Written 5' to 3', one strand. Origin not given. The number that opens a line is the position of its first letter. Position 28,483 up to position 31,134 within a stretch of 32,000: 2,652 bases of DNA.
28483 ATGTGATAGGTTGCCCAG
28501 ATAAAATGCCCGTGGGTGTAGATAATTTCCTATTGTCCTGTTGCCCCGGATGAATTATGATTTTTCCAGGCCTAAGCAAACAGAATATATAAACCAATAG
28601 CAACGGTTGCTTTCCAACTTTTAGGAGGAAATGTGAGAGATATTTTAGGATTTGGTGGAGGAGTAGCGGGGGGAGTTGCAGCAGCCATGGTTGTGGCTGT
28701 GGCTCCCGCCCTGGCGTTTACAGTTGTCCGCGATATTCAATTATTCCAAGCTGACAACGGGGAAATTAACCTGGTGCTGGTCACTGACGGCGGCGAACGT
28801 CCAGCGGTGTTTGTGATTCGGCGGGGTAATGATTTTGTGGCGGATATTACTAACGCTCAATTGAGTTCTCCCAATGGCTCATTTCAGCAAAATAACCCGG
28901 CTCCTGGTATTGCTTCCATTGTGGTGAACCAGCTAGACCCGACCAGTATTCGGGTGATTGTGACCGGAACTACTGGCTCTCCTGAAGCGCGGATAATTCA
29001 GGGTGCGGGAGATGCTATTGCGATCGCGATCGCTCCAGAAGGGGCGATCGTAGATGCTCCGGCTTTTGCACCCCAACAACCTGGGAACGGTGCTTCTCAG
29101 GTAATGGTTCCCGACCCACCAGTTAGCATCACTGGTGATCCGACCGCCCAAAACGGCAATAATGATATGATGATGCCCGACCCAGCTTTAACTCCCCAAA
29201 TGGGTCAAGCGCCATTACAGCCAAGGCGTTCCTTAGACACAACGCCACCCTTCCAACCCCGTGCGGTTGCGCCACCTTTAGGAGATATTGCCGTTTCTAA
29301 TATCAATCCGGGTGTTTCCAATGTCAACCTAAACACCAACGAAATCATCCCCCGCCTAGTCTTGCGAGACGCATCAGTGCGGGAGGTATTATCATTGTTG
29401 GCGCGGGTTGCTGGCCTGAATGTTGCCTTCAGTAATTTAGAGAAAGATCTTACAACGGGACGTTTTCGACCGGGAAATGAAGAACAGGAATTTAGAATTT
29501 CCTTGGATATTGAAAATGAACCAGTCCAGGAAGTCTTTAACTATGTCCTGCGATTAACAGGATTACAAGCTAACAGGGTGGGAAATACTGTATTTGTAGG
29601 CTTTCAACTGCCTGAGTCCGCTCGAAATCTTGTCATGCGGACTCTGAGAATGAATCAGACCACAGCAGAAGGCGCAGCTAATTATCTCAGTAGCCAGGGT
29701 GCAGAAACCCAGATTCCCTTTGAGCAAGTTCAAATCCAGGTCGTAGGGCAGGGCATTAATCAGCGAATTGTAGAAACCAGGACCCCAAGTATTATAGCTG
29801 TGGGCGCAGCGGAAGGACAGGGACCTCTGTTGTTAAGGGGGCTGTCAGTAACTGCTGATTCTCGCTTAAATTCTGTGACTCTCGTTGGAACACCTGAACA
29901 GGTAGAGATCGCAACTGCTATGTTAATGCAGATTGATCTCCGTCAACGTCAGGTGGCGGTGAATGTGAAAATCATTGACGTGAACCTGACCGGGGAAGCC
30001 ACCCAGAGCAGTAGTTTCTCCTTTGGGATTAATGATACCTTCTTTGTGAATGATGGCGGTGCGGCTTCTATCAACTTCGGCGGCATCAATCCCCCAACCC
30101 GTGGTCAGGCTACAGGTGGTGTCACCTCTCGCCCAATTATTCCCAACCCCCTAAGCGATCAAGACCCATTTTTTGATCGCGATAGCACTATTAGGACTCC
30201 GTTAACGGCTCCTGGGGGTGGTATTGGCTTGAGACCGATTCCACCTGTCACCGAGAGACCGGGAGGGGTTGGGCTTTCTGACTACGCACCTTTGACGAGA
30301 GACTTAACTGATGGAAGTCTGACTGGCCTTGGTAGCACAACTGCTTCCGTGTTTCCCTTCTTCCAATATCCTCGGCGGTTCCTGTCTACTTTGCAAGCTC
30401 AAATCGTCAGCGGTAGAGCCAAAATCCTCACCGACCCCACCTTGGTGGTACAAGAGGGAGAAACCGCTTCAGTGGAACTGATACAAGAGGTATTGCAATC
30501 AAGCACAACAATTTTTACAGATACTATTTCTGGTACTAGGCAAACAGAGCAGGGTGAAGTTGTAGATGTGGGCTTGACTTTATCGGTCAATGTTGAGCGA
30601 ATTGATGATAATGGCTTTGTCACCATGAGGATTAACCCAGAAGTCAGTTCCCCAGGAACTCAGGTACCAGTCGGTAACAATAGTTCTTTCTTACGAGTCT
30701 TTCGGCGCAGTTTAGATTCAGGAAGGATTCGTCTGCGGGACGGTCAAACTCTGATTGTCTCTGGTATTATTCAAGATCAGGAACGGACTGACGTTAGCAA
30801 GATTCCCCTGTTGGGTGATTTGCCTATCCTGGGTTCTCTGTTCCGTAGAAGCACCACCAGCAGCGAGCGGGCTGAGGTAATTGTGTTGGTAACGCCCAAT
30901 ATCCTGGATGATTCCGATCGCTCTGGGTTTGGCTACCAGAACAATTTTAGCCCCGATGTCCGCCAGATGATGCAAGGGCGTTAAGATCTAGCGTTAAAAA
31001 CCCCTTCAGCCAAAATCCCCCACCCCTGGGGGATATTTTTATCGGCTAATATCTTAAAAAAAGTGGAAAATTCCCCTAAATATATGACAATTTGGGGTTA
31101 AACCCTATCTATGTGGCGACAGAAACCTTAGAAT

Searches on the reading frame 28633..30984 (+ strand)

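Call 57: search_protein_families(library=pfam, proteins=[window:28633-30984:+])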
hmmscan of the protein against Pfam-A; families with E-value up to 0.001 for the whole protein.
window:28633-30984:+ (783 aa): 4 families
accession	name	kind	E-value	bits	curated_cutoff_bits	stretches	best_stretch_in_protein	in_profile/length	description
PF00263.26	Secretin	-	4.8e-37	127.6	27.5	1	593-758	5-168/169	Bacterial type II and III secretion system protein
PF11741.13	AMIN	-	1.4e-11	44.8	20.5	1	38-114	5-80/101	AMIN domain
PF03958.22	Secretin_N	-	1.9e-08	34.8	28.2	1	336-440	2-69/69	Bacterial type II/III secretion system short domain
PF07660.19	STN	-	3.1e-08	33.7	28.4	1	288-323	15-50/52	Secretin and TonB N terminus short domain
